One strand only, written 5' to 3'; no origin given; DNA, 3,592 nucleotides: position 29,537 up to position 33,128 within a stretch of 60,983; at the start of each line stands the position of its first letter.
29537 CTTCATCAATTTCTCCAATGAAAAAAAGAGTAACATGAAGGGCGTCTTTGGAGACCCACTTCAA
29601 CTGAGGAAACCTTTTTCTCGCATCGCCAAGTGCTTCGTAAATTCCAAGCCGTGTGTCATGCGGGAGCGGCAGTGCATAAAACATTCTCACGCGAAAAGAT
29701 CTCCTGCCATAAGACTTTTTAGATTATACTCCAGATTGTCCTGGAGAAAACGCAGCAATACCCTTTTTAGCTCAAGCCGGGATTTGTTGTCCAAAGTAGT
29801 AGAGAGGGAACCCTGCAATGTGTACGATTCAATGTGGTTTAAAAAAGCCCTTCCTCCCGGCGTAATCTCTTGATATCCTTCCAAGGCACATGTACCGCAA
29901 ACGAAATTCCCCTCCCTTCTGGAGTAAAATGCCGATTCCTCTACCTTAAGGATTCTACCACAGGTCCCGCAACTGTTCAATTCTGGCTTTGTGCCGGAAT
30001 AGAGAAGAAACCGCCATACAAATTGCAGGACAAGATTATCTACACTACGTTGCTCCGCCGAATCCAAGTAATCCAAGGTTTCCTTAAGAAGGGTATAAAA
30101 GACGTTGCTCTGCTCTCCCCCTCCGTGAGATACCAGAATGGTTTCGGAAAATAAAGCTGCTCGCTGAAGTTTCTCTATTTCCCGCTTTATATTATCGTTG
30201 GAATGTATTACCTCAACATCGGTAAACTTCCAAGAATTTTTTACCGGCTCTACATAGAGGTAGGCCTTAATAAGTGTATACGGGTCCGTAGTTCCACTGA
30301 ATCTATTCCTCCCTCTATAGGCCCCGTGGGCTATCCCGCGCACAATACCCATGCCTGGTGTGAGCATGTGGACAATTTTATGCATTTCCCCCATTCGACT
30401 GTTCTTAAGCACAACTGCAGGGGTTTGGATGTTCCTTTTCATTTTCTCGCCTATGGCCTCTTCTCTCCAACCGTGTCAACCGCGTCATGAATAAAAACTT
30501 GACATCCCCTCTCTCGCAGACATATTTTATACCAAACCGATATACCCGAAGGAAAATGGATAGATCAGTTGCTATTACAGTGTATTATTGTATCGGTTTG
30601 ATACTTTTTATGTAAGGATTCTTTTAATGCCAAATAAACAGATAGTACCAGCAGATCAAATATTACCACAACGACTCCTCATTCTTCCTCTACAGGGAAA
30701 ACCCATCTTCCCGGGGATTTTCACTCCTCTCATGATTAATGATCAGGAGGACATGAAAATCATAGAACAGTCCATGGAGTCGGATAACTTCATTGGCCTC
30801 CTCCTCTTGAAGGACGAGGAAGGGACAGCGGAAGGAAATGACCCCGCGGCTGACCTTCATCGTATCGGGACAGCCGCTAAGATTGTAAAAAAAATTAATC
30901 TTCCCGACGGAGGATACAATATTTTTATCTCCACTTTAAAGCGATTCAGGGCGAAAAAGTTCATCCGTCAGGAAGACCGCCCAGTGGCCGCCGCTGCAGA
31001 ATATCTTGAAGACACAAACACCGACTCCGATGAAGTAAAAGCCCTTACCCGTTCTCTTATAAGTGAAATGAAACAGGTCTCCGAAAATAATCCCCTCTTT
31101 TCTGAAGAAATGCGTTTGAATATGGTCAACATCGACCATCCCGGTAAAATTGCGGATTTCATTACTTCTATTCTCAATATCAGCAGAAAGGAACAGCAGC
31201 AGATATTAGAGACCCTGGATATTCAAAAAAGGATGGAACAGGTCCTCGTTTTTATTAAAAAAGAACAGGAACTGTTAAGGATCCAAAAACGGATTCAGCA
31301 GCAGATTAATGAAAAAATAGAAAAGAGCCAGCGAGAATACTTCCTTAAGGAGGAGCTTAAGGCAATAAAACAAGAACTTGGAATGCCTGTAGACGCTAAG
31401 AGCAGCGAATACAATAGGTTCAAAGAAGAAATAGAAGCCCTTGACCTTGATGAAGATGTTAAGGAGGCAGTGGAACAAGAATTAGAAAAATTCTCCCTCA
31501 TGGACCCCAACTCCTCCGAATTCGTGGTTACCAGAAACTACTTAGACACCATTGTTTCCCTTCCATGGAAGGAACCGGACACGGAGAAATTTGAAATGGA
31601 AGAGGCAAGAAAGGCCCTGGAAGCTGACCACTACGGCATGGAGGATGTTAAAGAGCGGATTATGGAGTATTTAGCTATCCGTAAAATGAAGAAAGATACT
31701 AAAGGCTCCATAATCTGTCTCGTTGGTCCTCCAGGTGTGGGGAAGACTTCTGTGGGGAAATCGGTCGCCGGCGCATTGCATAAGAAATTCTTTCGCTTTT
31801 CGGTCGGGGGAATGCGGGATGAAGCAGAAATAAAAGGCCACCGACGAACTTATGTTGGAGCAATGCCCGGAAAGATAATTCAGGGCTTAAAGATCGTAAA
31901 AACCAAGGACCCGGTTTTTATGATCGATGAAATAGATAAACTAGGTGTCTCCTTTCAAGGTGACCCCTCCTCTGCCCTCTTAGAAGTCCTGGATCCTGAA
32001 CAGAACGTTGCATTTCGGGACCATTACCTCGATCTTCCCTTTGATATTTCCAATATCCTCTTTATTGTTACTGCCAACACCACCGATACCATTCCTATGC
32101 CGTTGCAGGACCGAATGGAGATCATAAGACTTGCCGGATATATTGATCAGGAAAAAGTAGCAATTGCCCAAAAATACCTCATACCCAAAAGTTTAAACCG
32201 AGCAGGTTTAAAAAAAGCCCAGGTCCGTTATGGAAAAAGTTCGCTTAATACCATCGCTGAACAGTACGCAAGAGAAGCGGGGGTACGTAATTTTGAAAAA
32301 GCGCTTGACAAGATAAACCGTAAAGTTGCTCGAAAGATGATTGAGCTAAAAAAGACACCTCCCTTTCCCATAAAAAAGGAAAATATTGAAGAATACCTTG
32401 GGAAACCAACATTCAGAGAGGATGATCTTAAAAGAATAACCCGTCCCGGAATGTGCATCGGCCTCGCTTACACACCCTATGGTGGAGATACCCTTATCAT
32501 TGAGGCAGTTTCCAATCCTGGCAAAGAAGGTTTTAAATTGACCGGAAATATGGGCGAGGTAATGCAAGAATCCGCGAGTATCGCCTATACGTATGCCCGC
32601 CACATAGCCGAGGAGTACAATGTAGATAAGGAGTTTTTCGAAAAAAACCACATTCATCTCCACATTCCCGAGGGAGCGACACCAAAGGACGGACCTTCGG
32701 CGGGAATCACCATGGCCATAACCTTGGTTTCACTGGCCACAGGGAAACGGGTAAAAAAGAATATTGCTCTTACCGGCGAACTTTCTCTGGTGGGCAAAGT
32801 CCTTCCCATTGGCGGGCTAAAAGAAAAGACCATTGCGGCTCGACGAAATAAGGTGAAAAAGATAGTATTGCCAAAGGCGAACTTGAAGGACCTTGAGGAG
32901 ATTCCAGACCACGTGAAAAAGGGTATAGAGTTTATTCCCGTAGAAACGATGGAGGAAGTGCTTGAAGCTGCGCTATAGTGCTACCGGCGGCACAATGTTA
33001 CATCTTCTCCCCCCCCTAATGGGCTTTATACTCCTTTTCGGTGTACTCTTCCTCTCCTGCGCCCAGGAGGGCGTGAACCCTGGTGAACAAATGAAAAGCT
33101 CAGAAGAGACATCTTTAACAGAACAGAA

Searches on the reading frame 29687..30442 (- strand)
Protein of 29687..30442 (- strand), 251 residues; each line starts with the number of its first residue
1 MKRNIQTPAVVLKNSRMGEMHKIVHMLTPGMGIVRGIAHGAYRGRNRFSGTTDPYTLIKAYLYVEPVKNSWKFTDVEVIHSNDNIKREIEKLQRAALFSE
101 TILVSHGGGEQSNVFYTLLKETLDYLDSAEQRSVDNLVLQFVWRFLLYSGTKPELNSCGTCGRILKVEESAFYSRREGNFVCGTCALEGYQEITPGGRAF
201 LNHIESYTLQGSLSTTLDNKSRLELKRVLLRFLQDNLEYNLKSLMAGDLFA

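Call 49: search_protein_families(library=pfam, proteins=[window:29687-30442:-], max_evalue=0.00001)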
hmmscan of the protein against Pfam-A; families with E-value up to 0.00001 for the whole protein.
window:29687-30442:- (251 aa): 2 families
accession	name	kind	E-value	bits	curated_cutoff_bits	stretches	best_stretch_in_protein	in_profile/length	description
PF02565.21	RecO_C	-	1.8e-16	60.7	22.1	1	89-244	4-156/157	Recombination protein O C terminal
PF11967.14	RecO_N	-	1e-13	51.5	27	1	1-81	1-79/80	Recombination protein O N terminal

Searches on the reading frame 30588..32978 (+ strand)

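Call 87: search_protein_families(library=pfam, proteins=[window:30588-32978:+], max_evalue=0.00001)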
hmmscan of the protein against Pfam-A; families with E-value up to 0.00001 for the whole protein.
window:30588-32978:+ (796 aa): 6 families
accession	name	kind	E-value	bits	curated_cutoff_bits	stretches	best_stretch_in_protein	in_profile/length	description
PF05362.19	Lon_C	-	1.5e-82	276.6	21.1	1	595-796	2-203/205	Lon protease (S16) C-terminal proteolytic domain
PF02190.22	LON_substr_bdg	-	2.7e-44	151.9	28.7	1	30-225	2-200/200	ATP-dependent protease La (LON) substrate-binding domain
PF00004.35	AAA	-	1.5e-23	84.1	21.2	1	376-515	1-128/131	ATPase family associated with various cellular activities (AAA)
PF22667.2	Lon_lid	-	7.5e-16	58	27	1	538-589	2-53/57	Lon protease AAA+ ATPase lid domain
PF13541.12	ChlI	-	2.3e-09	37.6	27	1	643-765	6-121/121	Subunit ChlI of Mg-chelatase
PF08298.17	AAA_PrkA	-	1.3e-06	28.1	25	1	343-399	56-111/358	PrkA AAA domain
